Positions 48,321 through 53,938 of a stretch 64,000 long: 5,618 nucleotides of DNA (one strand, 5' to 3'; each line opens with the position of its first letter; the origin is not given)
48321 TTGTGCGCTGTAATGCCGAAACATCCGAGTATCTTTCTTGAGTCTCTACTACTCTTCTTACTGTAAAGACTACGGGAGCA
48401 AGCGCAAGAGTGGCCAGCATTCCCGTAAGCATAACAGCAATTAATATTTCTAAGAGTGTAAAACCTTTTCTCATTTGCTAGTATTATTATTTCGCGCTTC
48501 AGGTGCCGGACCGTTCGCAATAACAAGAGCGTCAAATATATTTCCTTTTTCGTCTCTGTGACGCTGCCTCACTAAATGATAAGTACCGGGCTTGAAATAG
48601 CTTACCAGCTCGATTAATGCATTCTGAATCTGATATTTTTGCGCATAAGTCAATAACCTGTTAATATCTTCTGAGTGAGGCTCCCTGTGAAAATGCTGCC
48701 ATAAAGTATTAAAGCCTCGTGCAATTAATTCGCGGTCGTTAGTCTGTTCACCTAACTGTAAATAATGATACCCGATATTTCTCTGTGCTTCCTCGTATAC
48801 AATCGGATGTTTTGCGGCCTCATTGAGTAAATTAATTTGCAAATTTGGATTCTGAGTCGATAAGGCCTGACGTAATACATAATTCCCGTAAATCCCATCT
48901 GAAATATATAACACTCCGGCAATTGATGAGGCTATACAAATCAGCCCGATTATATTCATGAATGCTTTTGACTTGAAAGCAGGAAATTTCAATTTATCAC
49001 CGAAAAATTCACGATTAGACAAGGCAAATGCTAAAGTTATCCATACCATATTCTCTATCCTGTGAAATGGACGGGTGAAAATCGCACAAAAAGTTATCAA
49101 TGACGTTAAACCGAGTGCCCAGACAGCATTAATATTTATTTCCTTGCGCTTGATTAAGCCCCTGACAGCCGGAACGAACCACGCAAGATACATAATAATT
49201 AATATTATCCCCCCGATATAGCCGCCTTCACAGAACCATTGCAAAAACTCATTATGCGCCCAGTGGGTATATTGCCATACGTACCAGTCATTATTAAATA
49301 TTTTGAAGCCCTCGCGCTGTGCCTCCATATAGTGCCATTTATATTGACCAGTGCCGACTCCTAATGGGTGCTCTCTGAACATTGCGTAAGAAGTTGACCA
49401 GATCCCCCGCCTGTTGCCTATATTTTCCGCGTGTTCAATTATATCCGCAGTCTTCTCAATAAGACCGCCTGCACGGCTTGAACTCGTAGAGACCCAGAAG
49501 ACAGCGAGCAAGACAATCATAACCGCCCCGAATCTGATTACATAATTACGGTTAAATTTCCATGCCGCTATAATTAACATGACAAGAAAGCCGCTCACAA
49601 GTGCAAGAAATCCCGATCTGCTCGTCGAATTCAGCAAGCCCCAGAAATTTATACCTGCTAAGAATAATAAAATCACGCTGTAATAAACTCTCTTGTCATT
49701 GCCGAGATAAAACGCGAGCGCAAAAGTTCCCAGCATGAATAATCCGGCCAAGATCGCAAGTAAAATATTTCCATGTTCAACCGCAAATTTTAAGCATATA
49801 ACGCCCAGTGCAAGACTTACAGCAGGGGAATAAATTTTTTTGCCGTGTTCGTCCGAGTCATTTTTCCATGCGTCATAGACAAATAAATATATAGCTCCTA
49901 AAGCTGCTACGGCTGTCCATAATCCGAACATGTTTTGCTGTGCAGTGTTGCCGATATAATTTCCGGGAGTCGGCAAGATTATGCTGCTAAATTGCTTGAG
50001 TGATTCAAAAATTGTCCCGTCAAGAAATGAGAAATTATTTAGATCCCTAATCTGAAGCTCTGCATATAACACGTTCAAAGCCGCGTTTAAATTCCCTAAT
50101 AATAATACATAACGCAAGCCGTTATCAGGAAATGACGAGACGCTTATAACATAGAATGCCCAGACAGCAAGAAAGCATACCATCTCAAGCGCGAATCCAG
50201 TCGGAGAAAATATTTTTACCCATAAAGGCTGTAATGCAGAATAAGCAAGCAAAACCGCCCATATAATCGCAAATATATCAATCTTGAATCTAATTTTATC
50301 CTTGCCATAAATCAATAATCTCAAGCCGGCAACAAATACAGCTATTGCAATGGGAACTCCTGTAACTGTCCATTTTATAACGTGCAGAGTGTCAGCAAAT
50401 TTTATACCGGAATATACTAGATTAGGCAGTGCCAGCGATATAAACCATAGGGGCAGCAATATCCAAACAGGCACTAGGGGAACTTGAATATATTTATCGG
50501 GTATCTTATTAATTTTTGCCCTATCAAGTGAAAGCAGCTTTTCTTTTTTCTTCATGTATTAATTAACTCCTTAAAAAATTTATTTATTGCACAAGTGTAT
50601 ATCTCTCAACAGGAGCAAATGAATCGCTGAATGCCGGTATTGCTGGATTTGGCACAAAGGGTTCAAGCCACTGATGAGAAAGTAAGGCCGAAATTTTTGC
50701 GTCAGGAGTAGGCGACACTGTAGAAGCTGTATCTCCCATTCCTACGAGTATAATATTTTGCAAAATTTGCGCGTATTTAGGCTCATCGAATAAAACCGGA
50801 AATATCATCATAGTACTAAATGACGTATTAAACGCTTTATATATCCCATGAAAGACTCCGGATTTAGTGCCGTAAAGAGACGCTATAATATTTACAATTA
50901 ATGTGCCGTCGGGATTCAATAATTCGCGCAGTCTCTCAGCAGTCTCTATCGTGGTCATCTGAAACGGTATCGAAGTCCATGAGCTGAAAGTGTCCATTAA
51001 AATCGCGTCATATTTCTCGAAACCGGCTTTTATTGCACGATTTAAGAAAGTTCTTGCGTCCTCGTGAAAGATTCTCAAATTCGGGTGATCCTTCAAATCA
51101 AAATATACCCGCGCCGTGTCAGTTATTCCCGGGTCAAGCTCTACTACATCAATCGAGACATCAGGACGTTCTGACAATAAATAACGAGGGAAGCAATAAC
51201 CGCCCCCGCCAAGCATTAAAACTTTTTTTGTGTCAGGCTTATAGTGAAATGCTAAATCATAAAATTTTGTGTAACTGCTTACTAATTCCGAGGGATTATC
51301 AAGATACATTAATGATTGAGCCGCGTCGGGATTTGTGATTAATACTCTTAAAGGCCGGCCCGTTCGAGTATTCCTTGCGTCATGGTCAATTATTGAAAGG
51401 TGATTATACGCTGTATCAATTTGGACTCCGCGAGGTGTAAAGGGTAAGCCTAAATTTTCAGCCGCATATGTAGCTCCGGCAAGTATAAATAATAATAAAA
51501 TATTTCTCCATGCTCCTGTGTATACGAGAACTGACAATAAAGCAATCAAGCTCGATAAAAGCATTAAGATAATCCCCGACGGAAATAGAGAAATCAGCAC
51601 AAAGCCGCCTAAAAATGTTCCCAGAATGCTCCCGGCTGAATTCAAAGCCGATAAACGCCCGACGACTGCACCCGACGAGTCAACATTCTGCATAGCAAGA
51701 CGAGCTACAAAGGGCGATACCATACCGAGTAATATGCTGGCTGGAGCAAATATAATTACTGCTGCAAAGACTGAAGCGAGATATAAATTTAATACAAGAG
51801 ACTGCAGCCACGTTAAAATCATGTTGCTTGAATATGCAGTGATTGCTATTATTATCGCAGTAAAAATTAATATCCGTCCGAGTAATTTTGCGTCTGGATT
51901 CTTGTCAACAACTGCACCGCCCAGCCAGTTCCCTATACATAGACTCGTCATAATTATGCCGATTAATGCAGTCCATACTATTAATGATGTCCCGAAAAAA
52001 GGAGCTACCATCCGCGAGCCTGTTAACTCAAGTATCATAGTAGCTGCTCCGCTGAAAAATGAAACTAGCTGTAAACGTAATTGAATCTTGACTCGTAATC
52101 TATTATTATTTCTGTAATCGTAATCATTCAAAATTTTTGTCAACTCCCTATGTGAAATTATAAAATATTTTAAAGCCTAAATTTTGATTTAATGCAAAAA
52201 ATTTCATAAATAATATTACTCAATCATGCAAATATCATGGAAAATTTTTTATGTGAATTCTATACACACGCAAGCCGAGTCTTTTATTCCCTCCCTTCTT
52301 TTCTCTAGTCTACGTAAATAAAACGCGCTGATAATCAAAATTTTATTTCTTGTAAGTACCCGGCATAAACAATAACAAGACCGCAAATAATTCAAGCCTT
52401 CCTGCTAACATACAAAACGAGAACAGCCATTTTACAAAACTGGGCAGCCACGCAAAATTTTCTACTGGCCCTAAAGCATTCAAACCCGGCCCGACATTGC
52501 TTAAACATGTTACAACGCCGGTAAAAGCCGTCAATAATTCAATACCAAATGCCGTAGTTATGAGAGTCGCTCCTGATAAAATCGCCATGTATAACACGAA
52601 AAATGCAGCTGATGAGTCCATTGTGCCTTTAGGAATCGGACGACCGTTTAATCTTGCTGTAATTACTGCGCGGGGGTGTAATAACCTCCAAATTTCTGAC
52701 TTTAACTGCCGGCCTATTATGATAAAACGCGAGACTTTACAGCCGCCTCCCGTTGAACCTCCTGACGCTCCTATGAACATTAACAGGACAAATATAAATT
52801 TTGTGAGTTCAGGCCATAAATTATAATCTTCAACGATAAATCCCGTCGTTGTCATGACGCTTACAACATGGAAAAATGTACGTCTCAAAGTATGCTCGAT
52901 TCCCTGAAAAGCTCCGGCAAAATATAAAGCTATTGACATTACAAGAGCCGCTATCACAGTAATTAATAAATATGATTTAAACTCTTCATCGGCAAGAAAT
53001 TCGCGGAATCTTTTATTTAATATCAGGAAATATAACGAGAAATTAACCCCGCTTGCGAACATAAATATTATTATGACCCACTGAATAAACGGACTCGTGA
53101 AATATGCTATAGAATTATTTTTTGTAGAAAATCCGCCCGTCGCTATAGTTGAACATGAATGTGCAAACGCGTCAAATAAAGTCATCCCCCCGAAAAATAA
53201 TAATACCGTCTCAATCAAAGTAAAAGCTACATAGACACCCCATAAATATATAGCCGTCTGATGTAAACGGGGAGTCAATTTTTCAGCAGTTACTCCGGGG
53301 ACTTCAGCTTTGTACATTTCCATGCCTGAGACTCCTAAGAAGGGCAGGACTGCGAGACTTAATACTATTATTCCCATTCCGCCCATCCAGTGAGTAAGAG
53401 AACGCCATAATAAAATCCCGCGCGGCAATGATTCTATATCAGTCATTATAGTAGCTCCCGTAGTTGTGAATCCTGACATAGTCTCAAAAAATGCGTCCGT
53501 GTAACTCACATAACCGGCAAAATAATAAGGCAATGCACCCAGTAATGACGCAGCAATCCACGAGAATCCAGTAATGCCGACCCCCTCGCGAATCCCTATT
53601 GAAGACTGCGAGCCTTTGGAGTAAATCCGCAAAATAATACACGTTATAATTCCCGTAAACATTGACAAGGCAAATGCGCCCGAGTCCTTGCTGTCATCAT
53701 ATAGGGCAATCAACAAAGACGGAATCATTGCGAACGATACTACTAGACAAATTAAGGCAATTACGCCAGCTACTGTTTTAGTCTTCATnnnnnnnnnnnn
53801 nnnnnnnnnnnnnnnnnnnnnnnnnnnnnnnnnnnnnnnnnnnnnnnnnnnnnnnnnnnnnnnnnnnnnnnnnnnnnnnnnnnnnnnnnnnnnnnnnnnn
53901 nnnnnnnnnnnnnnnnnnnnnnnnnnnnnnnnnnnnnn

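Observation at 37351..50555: Complete T2SS-like secretion/pseudopilus locus with a scrambled gene order and no prepilin peptidase in view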

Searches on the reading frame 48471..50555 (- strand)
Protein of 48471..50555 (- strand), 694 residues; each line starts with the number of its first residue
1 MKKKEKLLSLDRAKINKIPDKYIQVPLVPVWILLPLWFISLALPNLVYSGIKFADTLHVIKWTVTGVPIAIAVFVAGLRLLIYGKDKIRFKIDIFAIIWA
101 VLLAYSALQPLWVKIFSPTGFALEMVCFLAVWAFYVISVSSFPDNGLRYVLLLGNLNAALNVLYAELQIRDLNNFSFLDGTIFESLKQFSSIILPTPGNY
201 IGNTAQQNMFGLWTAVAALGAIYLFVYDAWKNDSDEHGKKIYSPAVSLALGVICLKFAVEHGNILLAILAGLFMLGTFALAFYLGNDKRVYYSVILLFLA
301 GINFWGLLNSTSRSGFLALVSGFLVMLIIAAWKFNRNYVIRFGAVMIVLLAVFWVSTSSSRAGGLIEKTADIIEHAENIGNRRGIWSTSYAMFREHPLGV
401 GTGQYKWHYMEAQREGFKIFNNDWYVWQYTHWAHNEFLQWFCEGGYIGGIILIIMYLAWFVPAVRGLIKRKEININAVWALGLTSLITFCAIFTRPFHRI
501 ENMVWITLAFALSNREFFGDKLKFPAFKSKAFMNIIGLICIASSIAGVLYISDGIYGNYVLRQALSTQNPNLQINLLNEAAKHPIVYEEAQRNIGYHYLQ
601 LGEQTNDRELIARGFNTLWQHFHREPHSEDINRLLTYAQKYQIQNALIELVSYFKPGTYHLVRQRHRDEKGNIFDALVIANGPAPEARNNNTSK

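Call 3: search_protein_families(library=pfam, proteins=[window:48471-50555:-], max_evalue=0.01)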
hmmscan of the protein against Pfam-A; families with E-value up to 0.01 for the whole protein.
window:48471-50555:- (694 aa): 1 family
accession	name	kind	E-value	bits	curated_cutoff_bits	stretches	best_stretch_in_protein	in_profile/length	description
PF04932.20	Wzy_C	-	1.4e-16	61.1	31.7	1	301-453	4-149/149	O-Antigen ligase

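Call 4: search_protein_families(library=ncbifam, proteins=[window:48471-50555:-], max_evalue=0.01)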
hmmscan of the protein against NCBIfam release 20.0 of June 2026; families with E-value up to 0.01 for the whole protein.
window:48471-50555:- (694 aa): 1 family
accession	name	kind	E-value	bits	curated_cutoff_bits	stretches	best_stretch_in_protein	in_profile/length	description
NF009240.0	PRK12596.1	equivalog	0.008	15.9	277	0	295-352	8-65/171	putative monovalent cation/H+ antiporter subunit E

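Call 26: search_solved_structures(query=window:48471-50555:-, max_evalue=1)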
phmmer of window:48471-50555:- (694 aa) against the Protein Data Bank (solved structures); distinct sequences matched with E-value up to 1: 2.
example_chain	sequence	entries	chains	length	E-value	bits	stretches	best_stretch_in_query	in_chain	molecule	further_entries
6sk5_C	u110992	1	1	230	0.22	12.9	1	428-489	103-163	Rhinovirus B5 VP3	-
6sk6_C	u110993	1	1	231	0.22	12.9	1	428-489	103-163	Rhinovirus B5 VP3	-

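Call 48: search_solved_structures(query=A2, max_evalue=10, show_alignments=2)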
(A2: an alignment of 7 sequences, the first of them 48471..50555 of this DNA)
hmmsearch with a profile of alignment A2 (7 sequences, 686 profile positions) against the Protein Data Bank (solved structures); distinct sequences matched with E-value up to 10: 0.

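Call 66: predict_structure(protein=window:48471-50555:-)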
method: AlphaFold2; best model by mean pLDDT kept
length: 694 residues; sequences in the alignment: 1
mean_pLDDT: 47.2   pTM: 0.31
mean pLDDT of the five models: 47.2, 46.1, 43.0, 42.8, 41.3
residues with pLDDT >= 90: 0; 70-90: 71; 50-70: 76; < 50: 547
segments of 3 or more residues with pLDDT < 50: 1-24, 26-76, 78-229, 231-234, 237-242, 259-262, 283-289, 291-296, 298-300, 302-319, 328-345, 347-473, 475-481, 483-552, 655-667, 669-694
pLDDT, mean of each block of 10 residues (from residue 1): 39 40 40 44 39 40 40 46 42 43 42 39 43 41 41 44 41 39 39 34 37 44 47 47 51 51 51 57 49 46 44 47 50 45 46 39 39 41 41 39 37 36 37 39 42 47 46 47 46 39 42 43 43 44 42 58 78 81 78 85 82 82 63 69 65 47 43 41 37 31
secondary structure, 60 per line:
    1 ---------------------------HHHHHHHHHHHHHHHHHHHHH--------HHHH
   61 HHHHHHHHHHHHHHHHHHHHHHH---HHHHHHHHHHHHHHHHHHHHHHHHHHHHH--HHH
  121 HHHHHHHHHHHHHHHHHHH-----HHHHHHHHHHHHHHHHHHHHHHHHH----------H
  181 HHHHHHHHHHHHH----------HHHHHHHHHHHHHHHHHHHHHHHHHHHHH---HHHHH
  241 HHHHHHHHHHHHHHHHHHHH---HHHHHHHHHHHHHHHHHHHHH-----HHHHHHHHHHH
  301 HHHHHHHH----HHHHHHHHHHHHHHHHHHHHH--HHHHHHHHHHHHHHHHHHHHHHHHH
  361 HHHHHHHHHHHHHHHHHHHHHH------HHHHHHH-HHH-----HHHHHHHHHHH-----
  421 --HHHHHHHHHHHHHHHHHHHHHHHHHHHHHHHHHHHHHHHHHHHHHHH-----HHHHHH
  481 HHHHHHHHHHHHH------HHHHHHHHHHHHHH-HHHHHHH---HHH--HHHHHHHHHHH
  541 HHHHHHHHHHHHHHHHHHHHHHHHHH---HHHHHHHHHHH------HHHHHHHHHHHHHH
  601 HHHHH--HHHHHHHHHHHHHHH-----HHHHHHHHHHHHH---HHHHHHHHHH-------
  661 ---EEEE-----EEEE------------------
elements in order (helices of 4 or more, strands of 3 or more residues): H28-48 H57-83 H87-115 H118-139 H145-169 H180-193 H204-232 H236-260 H264-284 H290-308 H313-333 H336-382 H389-395 H405-415 H423-469 H475-493 H500-513 H515-521 H530-566 H570-580 H587-605 H608-622 H628-640 H644-653 E664-667 E673-676

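Call 74: search_protein_families(library=pfam, alignment_id=A2, max_evalue=0.1)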
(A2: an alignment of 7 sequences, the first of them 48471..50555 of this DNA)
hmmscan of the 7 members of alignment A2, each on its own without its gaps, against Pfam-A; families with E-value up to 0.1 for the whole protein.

A. member 1, window:48471-50555:- (694 aa): 1 family
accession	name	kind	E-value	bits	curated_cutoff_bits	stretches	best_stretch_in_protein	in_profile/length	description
PF04932.20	Wzy_C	-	1.4e-16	61.1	31.7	1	301-453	4-149/149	O-Antigen ligase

B. families by the number of members that match (of 7 scanned): 1 family
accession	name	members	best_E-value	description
PF04932.20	Wzy_C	7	4e-19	O-Antigen ligase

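Call 75: search_protein_families(library=ncbifam, alignment_id=A2, max_evalue=0.1)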
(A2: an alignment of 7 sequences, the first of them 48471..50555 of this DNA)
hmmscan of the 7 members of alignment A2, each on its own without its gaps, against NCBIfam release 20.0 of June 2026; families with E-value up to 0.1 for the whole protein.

A. member 1, window:48471-50555:- (694 aa): 1 family
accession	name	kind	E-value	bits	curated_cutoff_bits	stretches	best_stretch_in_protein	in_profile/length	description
NF009240.0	PRK12596.1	equivalog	0.008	15.9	277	1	295-352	8-65/171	putative monovalent cation/H+ antiporter subunit E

B. families by the number of members that match (of 7 scanned): 4 families
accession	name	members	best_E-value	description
NF009240.0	PRK12596.1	2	0.008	putative monovalent cation/H+ antiporter subunit E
TIGR03074.1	PQQ_membr_DH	1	0.031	membrane-bound PQQ-dependent dehydrogenase, glucose/quinate/shikimate family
TIGR04296.1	PEFG-CTERM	1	0.042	PEFG-CTERM sorting domain-containing protein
NF009312.0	PRK12672.1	1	0.048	putative monovalent cation/H+ antiporter subunit G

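Call 76: find_related_loci(query=A2, collection=metagenome_contigs, flank=6000)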
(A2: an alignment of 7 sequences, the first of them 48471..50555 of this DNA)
Query A2 (694 aa) in metagenome_contigs; peptide patterns used: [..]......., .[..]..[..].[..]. (x = any residue, [..] = any of these).
279 stretches matched a pattern; 122 encode a relative of the query (tblastn E <= 1e-3); the best 80 are kept; 80 distinct loci.
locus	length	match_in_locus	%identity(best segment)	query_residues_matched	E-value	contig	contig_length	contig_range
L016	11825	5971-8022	66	2-686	0e+0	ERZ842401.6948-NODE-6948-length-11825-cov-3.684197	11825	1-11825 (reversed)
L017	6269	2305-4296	67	25-686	0e+0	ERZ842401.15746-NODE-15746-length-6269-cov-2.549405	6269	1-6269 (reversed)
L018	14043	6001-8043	61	14-688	0e+0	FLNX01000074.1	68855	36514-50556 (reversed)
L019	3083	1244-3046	67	1-595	0e+0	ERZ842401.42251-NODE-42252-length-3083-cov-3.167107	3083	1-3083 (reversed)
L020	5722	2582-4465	60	10-686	0e+0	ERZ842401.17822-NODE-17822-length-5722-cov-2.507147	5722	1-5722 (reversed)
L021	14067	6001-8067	55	3-693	0e+0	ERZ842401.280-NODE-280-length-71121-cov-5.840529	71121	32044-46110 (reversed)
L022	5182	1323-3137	49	25-679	0e+0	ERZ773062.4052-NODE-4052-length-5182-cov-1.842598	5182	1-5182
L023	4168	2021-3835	48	25-679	0e+0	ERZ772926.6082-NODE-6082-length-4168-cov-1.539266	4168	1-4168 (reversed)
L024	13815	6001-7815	49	25-679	0e+0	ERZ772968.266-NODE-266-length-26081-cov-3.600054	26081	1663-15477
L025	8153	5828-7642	49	25-679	0e+0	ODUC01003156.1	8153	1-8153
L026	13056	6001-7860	48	11-679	0e+0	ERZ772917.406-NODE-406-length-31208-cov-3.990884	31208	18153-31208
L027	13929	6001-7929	49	2-690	0e+0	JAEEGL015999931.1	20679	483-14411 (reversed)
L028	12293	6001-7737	44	37-679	5e-176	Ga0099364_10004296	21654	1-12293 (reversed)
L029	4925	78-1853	45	25-679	6e-176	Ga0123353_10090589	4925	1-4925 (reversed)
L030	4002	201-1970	44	25-679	8e-176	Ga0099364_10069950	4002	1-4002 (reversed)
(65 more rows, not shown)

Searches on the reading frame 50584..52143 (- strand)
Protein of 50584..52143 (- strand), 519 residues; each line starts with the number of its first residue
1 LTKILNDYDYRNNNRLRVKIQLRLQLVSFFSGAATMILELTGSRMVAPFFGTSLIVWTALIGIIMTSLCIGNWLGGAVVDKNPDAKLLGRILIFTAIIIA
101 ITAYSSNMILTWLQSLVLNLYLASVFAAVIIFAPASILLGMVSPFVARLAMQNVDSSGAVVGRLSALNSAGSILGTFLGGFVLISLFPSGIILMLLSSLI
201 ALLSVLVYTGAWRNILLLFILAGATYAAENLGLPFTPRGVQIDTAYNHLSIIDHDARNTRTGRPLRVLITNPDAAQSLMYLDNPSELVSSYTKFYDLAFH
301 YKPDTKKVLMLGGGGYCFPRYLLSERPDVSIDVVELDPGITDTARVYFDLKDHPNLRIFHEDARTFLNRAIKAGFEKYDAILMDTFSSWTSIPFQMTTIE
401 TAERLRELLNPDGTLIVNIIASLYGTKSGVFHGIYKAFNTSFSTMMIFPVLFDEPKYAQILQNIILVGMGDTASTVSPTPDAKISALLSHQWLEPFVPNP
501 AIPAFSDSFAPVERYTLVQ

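Call 5: search_protein_families(library=ncbifam, proteins=[window:50584-52143:-], max_evalue=0.01)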
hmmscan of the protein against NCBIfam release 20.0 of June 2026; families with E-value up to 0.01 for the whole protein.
window:50584-52143:- (519 aa): 6 families
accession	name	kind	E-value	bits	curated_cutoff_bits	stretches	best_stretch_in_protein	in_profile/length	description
NF037959.1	MFS_SpdSyn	subfamily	9.2e-71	239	40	1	33-514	2-479/480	fused MFS/spermidine synthase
NF003380.0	PRK04457.1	equivalog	1.3e-19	70.2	304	1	265-422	30-183/265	polyamine aminopropyltransferase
NF002956.0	PRK03612.1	equivalog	1.4e-18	66.6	472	1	14-418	12-416/522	polyamine aminopropyltransferase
NF002010.0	PRK00811.1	equivalog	1.4e-07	31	260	1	297-447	71-219/287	polyamine aminopropyltransferase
TIGR00417.1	speE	equivalog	0.0002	20.7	249.55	1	298-466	66-229/271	spermidine synthase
TIGR02498.1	type_III_ssaH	equivalog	0.0078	16.4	56.15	0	430-476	17-60/79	EscG/YscG/SsaH family type III secretion system needle protein co-chaperone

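Call 6: search_protein_families(library=pfam, proteins=[window:50584-52143:-], max_evalue=0.01)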
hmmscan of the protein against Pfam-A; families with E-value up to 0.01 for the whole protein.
window:50584-52143:- (519 aa): 3 families
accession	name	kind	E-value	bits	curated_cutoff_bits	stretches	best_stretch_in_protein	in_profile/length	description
PF01564.23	Spermine_synth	-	9.6e-07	29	22.9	1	297-417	11-130/186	Spermine/spermidine synthase domain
PF06287.16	DUF1039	-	0.0052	17.5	25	0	429-474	3-45/65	Protein of unknown function (DUF1039)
PF08242.18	Methyltransf_12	-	0.0091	17.1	30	0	311-415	3-98/98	Methyltransferase domain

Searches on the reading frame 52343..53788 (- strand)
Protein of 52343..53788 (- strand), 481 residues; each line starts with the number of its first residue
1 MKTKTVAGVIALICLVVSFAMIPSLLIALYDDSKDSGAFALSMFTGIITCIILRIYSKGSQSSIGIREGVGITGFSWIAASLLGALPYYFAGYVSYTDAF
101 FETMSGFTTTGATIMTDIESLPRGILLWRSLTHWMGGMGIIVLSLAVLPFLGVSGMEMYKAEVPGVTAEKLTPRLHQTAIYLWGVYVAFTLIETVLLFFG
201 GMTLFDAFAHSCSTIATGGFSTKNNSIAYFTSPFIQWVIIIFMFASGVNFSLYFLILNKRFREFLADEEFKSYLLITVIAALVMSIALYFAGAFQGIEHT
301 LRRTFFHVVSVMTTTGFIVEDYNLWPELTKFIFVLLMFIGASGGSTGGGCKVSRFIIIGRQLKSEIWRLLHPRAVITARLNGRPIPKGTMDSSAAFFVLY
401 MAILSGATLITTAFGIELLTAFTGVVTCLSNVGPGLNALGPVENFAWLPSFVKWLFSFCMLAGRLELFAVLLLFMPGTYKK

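Call 17: search_protein_families(library=pfam, proteins=[window:52343-53788:-], max_evalue=0.001)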
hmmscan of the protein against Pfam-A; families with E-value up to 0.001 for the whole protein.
window:52343-53788:- (481 aa): 1 family
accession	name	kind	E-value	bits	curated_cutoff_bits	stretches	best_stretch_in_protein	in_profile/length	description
PF02386.22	TrkH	-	2.1e-63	214.9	27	1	45-475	7-491/502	Cation transport protein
